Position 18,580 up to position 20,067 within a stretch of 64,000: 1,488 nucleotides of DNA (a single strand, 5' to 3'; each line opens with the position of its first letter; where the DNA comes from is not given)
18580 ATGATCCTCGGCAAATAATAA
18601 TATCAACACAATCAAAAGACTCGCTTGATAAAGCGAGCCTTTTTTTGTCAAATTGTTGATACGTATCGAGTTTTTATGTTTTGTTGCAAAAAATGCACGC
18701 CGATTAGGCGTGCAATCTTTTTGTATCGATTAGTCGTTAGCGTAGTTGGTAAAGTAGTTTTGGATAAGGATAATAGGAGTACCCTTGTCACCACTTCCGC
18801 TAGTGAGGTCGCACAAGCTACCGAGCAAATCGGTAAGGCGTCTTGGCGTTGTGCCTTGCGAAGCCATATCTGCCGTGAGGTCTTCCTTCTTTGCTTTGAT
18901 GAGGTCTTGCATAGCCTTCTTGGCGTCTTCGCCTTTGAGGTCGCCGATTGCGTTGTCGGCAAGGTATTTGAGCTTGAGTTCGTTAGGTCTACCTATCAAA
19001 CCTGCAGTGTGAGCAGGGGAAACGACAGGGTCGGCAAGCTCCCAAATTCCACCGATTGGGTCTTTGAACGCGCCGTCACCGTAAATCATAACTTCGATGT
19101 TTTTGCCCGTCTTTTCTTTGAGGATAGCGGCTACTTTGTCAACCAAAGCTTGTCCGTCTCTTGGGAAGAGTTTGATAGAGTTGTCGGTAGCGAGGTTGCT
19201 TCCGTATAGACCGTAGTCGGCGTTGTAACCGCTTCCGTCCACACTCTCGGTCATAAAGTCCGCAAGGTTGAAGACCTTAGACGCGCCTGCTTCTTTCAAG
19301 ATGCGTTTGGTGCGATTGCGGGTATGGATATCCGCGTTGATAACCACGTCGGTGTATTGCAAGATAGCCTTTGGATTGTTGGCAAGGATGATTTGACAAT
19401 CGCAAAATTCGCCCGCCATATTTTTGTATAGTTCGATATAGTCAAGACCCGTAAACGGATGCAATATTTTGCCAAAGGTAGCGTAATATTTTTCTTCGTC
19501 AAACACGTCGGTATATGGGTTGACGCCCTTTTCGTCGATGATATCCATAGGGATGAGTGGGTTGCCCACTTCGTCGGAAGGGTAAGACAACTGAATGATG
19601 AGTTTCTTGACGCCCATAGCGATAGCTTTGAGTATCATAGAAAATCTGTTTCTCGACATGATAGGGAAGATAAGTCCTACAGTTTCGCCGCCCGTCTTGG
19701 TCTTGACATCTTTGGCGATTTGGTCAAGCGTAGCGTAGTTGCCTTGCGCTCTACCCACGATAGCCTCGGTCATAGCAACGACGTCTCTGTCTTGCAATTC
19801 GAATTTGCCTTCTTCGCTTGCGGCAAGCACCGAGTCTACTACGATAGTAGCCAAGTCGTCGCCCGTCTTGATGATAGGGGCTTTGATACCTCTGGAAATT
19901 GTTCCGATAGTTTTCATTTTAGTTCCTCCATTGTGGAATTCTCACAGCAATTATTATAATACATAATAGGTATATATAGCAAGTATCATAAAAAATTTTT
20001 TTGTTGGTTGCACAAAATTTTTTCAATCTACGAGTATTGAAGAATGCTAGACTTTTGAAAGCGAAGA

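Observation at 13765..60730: Dispersed near-palindromic motif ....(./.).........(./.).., 8 copies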

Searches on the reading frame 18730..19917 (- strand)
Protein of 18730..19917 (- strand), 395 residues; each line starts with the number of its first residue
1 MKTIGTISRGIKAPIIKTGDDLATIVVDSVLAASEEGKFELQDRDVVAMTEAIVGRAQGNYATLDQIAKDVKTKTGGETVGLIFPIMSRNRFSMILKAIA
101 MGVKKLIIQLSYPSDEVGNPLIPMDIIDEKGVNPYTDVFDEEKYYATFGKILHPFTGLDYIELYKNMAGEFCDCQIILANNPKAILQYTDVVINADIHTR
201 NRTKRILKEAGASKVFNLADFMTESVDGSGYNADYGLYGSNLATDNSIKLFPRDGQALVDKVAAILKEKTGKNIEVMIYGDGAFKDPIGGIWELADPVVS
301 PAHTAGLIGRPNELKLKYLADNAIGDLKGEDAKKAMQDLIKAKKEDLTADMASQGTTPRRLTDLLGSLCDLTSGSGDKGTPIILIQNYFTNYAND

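Call 8: search_protein_families(library=ncbifam, proteins=[window:18730-19917:-])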
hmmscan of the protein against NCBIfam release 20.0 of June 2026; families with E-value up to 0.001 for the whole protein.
window:18730-19917:- (395 aa): 3 families
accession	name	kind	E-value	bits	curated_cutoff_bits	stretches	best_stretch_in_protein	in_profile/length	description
NF009809.0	PRK13293.1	equivalog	3.3e-12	46.3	274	1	13-71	11-60/253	coenzyme F420-0:L-glutamate ligase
TIGR01916.1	F420_cofE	equivalog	3.1e-11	43.2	180.65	1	12-69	8-57/244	coenzyme F420-0:L-glutamate ligase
NF009810.0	PRK13294.1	equivalog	5.8e-05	22.1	304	0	14-65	22-65/449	coenzyme F420-0:L-glutamate ligase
